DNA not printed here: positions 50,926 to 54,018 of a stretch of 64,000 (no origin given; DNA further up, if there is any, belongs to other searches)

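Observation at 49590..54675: Csu/sigma-type (SCPU) chaperone-usher pilus locus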

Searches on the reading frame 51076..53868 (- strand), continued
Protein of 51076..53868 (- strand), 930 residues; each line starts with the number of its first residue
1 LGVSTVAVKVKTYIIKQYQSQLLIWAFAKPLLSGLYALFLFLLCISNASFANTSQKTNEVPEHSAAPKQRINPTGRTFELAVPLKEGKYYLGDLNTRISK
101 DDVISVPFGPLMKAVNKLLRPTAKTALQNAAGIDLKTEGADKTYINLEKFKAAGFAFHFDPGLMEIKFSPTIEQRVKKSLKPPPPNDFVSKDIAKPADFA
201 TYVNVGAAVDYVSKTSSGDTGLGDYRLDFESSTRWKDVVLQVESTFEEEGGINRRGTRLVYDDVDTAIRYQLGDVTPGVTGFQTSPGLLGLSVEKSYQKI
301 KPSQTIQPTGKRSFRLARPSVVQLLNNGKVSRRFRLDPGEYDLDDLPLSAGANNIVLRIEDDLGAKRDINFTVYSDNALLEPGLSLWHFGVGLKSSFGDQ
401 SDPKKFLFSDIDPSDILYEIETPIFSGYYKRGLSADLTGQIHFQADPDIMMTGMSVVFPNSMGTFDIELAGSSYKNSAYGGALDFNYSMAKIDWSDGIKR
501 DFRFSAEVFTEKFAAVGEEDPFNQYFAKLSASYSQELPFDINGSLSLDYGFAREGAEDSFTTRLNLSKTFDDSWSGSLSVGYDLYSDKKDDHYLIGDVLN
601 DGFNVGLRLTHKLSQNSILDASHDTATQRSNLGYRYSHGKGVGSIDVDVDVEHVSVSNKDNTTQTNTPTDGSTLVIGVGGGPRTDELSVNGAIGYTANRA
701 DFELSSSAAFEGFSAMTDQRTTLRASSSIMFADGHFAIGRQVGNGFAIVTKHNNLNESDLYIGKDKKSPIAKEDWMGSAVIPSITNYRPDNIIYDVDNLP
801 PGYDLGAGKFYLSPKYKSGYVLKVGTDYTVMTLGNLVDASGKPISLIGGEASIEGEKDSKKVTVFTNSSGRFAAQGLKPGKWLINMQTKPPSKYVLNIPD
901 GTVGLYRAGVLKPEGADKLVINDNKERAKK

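Call 66: get_annotated_region(hit=H13, flank=5000)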
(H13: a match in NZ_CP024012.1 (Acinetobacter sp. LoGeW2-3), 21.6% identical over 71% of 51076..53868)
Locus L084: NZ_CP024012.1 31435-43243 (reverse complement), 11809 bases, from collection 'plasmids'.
description: Acinetobacter sp. LoGeW2-3 plasmid unnamed1, complete sequence
organism: Acinetobacter sp. LoGeW2-3 (NCBI taxid 1808001)
taxonomy: Bacteria; Pseudomonadota; Gammaproteobacteria; Moraxellales; Moraxellaceae; Acinetobacter; Acinetobacter sp. LoGeW2-3
host: -; source: white stork,cell culture,pellet; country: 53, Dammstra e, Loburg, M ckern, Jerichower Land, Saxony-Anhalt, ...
typing (MOB-suite, as given by PLSDB): mobilizable; relaxase MOBP
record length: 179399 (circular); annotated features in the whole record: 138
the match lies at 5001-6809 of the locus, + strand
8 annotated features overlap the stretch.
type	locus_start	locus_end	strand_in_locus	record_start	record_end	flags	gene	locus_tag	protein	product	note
CDS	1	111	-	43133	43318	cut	-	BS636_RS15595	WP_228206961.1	transposase family protein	-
CDS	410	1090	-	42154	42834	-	-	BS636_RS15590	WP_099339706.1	response regulator transcription factor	GO:0000160 - phosphorelay signal transduction system [Evidence IEA]; GO:0006355 - regulation of DNA-templated ...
CDS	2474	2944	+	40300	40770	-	-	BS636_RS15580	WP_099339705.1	hypothetical protein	-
CDS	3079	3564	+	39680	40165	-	-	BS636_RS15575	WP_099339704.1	spore coat protein U domain-containing protein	-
CDS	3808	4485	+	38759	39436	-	-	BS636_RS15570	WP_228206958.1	fimbria/pilus periplasmic chaperone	GO:0071555 - cell wall organization [Evidence IEA]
CDS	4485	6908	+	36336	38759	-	-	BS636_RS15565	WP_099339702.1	fimbria/pilus outer membrane usher protein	GO:0009297 - pilus assembly [Evidence IEA]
CDS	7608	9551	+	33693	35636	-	-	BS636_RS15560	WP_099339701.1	ATP-binding protein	-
CDS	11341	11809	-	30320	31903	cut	-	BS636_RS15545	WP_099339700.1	rhodanese-like domain-containing protein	-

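Call 75: predict_structure(alignment_id=A1)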
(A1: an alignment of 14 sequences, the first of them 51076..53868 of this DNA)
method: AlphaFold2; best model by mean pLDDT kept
length: 930 residues; sequences in the alignment: 14
mean_pLDDT: 74.0   pTM: 0.63
mean pLDDT of the five models: 74.0, 73.5, 70.9, 70.7, 68.4
residues with pLDDT >= 90: 200; 70-90: 445; 50-70: 120; < 50: 165
segments of 3 or more residues with pLDDT < 50: 1-39, 41-67, 179-190, 308-311, 349-353, 372-376, 399-414, 588-599, 658-683, 919-930
pLDDT, mean of each block of 10 residues (from residue 1): 26 27 29 44 39 29 44 75 79 86 90 87 89 82 87 87 84 68 37 82 91 66 82 92 80 82 92 86 83 88 57 57 59 58 51 58 57 53 89 71 37 61 91 89 92 90 86 83 86 70 86 80 79 82 84 80 84 84 64 38 82 89 80 88 89 65 36 31 65 91 86 68 91 93 91 83 84 90 86 83 68 91 85 89 85 83 85 87 88 91 86 70 42
secondary structure, 60 per line:
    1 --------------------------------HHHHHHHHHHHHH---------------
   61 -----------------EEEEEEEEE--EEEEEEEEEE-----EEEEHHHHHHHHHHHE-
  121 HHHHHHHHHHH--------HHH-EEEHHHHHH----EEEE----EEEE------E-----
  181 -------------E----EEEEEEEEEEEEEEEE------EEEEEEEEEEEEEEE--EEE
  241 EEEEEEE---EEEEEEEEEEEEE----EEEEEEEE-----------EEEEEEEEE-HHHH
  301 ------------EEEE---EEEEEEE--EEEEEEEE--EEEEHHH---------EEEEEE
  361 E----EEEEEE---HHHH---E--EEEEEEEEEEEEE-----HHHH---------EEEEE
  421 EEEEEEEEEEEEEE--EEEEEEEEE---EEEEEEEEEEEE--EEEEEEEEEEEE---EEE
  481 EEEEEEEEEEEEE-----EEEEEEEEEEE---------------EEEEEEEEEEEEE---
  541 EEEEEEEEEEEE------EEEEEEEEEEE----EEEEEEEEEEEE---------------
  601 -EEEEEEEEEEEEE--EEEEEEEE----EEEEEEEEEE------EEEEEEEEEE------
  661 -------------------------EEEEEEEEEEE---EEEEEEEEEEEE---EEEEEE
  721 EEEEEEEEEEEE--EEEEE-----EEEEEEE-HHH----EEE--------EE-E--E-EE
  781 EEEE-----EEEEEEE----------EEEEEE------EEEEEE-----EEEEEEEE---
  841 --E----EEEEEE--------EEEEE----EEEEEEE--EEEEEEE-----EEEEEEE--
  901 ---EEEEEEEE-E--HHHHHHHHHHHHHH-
elements in order (helices of 4 or more, strands of 3 or more residues): H33-45 E78-86 E89-98 E104-107 H108-118 H121-131 E144-146 H147-152 E157-160 E165-168 E199-214 E221-235 E238-247 E251-263 E268-275 E287-295 H297-300 E313-316 E320-326 E329-336 E339-342 E355-361 E366-371 H375-378 E385-397 H403-406 E416-434 E437-445 E449-460 E463-474 E478-493 E499-509 E525-537 E541-552 E559-569 E574-585 E602-614 E617-624 E629-638 E645-654 E686-696 E700-711 E715-732 E735-739 E745-751 E760-762 E779-784 E790-796 E807-812 E819-824 E830-837 E848-853 E862-866 E871-877 E880-886 E892-898 E904-911 H916-929

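Call 78: fold_search(model_id=the predicted structure, library=pdb)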
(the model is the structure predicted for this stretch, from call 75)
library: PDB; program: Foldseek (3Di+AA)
matches with E <= 10: 831; with E <= 0.001: 161
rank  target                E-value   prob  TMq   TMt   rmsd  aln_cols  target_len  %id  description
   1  9bog_D                7.1e-35  1.00  0.52  0.60  15.0       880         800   13  Structural basis for adhesin secretion by the outer-membrane usher in type 1 pili (released 2024-10-09)
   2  3rfz_E                3.5e-34  1.00  0.50  0.58  16.0       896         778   12  Crystal structure of the FimD usher bound to its cognate FimC:FimH substrate (released 2011-06-01)
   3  3rfz_B                5.9e-34  1.00  0.51  0.60  15.8       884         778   12  Crystal structure of the FimD usher bound to its cognate FimC:FimH substrate (released 2011-06-01)
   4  9fy9_D                3.2e-33  1.00  0.51  0.67  13.7       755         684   12  Cryo-EM structure of the type 1 chaperone-usher pilus FimD-tip complex (FimDHGFC) - Conformer 1 (released 2025-06-04)
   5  9fw9_D                1.4e-31  1.00  0.50  0.67  13.8       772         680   13  Cryo-EM structure of the type 1 pilus assembly platform as part of the FimA-bound chaperone-usher pilus complex (FimDH (released 2025-06-04)
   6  9fxs_D                3.9e-31  1.00  0.50  0.68  12.8       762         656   12  Cryo-EM structure of the type 1 pilus complex including pilus rod and FimI-bound assembly platform after incorporation (released 2025-06-04)
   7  9fx8_D                6.4e-30  1.00  0.50  0.67  12.9       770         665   12  Cryo-EM structure of the FimI-bound type 1 pilus assembly platform complex - Local refinement (released 2025-06-04)
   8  6e14_D                5.3e-29  1.00  0.50  0.57  15.8       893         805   13  Handover mechanism of the growing pilus by the bacterial outer membrane usher FimD (released 2018-10-17)
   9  9fxb_D                1.3e-28  1.00  0.49  0.69  13.1       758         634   11  Cryo-EM structure of the type 1 pilus assembly platform as part of the FimI-bound chaperone-usher pilus complex (FimDH (released 2025-06-04)
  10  7lhg_C                1.4e-28  1.00  0.47  0.53  16.6       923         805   12  Cryo-EM structure of E. coli P pilus tip assembly intermediate PapC-PapD-PapK-PapG in the first conformation (released 2021-08-11)
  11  7lhh_C                2.5e-28  1.00  0.50  0.57  16.1       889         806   12  Cryo-EM structure of E. coli P pilus tip assembly intermediate PapC-PapD-PapK-PapG in the second conformation (released 2021-08-11)
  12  6cd2_C                1.5e-21  1.00  0.42  0.51  13.4       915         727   10  Crystal structure of the PapC usher bound to the chaperone-adhesin PapD-PapG (released 2018-10-03)
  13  7lhi_C                2.2e-19  1.00  0.46  0.57  16.7       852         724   11  Cryo-EM structure of E. coli P pilus tip assembly intermediate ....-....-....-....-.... (released 2021-08-11)
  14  2vqi_A                6.6e-18  1.00  0.32  0.54   9.1       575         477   12  Structure of the P pilus usher (PapC) translocation pore (released 2008-05-27)
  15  3ohn_A                3.4e-17  1.00  0.33  0.58   9.3       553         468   12  Crystal structure of the FimD translocation domain (released 2011-06-01)
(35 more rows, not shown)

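Call 96: get_annotated_region(hit=H7, flank=4000)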
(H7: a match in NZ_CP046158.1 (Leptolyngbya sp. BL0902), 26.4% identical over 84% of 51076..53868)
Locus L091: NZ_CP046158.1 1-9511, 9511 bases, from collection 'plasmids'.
description: Leptolyngbya sp. BL0902 plasmid unnamed3, complete sequence
organism: Leptolyngbya sp. BL0902 (NCBI taxid 1115757)
taxonomy: Bacteria; Cyanobacteriota; Cyanophyceae; Leptolyngbyales; Leptolyngbyaceae; Leptolyngbya; Leptolyngbya sp. BL0902
host: -; source: cell culture,open pond on an algae farm; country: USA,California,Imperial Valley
typing (MOB-suite, as given by PLSDB): non-mobilizable
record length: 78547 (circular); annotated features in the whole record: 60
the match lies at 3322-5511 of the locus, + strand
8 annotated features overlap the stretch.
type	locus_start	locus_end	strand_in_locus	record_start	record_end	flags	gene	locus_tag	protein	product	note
CDS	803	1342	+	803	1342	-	-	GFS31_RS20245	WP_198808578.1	hypothetical protein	-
CDS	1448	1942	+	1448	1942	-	-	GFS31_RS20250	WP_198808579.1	hypothetical protein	-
CDS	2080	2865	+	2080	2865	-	-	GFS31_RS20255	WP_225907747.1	fimbria/pilus periplasmic chaperone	GO:0071555 - cell wall organization [Evidence IEA]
CDS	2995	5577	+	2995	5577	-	-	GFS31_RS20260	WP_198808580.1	fimbria/pilus outer membrane usher protein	GO:0009297 - pilus assembly [Evidence IEA]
CDS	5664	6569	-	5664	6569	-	-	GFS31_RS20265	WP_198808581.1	sulfate ABC transporter permease subunit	GO:0008272 - sulfate transport [Evidence IEA]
CDS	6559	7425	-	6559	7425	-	cysT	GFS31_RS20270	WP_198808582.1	sulfate ABC transporter permease subunit CysT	GO:0008272 - sulfate transport [Evidence IEA]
CDS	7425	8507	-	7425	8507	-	-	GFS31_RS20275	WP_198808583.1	sulfate ABC transporter substrate-binding protein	-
CDS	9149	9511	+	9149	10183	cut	-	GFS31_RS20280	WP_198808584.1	sulfate/molybdate ABC transporter ATP-binding protein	-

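Call 97: get_annotated_region(hit=H3, flank=5000)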
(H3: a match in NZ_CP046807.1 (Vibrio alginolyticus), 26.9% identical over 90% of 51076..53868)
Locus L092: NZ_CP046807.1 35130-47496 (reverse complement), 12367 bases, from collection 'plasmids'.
description: Vibrio alginolyticus strain 2439-01 plasmid unnamed1, complete sequence
organism: Vibrio alginolyticus (NCBI taxid 663)
taxonomy: Bacteria; Pseudomonadota; Gammaproteobacteria; Vibrionales; Vibrionaceae; Vibrio; Vibrio alginolyticus
host: -; source: -; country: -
typing (MOB-suite, as given by PLSDB): non-mobilizable; replicon rep_cluster_803
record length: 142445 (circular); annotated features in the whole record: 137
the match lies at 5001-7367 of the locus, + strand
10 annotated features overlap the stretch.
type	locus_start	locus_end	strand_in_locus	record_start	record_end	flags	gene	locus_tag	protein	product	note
CDS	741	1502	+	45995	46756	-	-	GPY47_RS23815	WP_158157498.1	tetratricopeptide repeat protein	-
CDS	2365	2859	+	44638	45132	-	-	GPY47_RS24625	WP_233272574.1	hypothetical protein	-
CDS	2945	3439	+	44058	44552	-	-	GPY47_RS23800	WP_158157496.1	hypothetical protein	-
CDS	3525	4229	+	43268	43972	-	-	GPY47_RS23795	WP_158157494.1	fimbria/pilus periplasmic chaperone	-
CDS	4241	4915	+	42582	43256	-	-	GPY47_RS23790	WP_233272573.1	fimbria/pilus periplasmic chaperone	GO:0071555 - cell wall organization [Evidence IEA]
CDS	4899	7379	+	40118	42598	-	-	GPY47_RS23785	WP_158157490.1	fimbria/pilus outer membrane usher protein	GO:0009297 - pilus assembly [Evidence IEA]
CDS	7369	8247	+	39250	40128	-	-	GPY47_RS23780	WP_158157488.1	hypothetical protein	-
CDS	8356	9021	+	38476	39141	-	-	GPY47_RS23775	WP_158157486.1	LuxR C-terminal-related transcriptional regulator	GO:0006355 - regulation of DNA-templated transcription [Evidence IEA]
CDS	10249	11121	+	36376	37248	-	-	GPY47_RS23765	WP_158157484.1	hypothetical protein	-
CDS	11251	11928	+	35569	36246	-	-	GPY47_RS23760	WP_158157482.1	hypothetical protein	-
